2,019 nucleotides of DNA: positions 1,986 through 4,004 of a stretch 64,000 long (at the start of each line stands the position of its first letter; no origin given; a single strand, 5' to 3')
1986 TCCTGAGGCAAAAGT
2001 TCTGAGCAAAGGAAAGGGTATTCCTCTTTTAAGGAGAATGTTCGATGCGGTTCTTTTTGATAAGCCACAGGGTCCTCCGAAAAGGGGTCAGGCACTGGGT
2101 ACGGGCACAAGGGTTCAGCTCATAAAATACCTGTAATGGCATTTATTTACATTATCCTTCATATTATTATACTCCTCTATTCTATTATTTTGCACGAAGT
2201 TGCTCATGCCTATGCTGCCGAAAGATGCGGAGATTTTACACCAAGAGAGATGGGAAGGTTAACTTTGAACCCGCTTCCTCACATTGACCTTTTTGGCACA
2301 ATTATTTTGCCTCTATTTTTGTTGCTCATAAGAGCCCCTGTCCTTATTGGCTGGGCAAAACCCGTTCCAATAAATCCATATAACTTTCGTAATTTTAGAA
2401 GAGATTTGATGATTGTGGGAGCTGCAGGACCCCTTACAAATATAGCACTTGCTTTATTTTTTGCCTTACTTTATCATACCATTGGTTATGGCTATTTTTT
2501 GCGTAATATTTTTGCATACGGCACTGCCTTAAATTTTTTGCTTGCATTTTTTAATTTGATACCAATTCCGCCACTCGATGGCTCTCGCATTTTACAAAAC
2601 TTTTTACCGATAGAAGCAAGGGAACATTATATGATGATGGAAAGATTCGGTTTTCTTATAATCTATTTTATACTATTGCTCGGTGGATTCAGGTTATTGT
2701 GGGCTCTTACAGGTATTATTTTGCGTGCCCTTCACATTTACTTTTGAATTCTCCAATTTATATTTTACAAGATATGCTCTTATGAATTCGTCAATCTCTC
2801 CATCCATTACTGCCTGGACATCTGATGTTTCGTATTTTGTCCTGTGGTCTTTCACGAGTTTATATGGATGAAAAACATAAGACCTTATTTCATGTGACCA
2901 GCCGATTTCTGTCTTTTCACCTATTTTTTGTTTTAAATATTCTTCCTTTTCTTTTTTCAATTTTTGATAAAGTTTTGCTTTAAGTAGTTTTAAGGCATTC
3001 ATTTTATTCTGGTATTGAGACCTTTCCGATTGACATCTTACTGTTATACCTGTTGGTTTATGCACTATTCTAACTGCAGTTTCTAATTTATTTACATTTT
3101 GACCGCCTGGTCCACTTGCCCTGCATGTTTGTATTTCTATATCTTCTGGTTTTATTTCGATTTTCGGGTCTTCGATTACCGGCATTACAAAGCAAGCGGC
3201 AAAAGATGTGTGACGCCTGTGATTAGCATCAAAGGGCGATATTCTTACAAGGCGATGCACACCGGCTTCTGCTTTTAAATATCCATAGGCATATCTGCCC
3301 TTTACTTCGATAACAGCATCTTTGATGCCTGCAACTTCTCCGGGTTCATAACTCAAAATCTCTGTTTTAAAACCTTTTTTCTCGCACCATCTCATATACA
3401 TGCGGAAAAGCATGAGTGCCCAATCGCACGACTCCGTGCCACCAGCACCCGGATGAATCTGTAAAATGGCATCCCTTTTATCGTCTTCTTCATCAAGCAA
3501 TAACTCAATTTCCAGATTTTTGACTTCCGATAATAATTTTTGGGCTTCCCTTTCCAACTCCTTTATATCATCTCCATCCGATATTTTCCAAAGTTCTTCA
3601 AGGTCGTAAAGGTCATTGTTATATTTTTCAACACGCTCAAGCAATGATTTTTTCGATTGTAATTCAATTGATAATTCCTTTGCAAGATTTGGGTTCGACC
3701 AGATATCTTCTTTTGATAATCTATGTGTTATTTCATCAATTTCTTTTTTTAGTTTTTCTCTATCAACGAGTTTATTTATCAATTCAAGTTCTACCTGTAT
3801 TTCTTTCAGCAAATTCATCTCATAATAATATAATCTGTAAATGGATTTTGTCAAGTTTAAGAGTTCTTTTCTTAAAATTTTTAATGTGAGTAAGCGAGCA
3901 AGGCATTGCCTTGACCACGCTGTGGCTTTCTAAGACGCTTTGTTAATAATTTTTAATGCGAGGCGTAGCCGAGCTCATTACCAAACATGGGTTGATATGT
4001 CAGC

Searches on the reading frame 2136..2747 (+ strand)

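Call 73: search_protein_families(library=pfam, proteins=[window:2136-2747:+], max_evalue=0.00001)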
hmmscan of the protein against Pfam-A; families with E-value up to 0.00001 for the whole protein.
window:2136-2747:+ (203 aa): 1 family
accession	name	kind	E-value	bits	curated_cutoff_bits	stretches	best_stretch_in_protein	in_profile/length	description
PF02163.28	Peptidase_M50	-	4.9e-14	52.6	27.2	1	122-181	159-219/221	Peptidase family M50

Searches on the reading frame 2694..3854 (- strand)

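Call 73: search_protein_families(library=pfam, proteins=[window:2694-3854:-], max_evalue=0.00001)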
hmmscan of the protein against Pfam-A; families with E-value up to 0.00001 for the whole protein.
window:2694-3854:- (386 aa): 2 families
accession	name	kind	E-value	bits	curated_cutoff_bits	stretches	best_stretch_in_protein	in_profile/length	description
PF03462.23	PCRF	-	2.8e-58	197.4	24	1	35-220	1-193/194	PCRF domain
PF00472.26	RF-1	-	6e-41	139.5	35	1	230-338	3-116/116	RF-1 domain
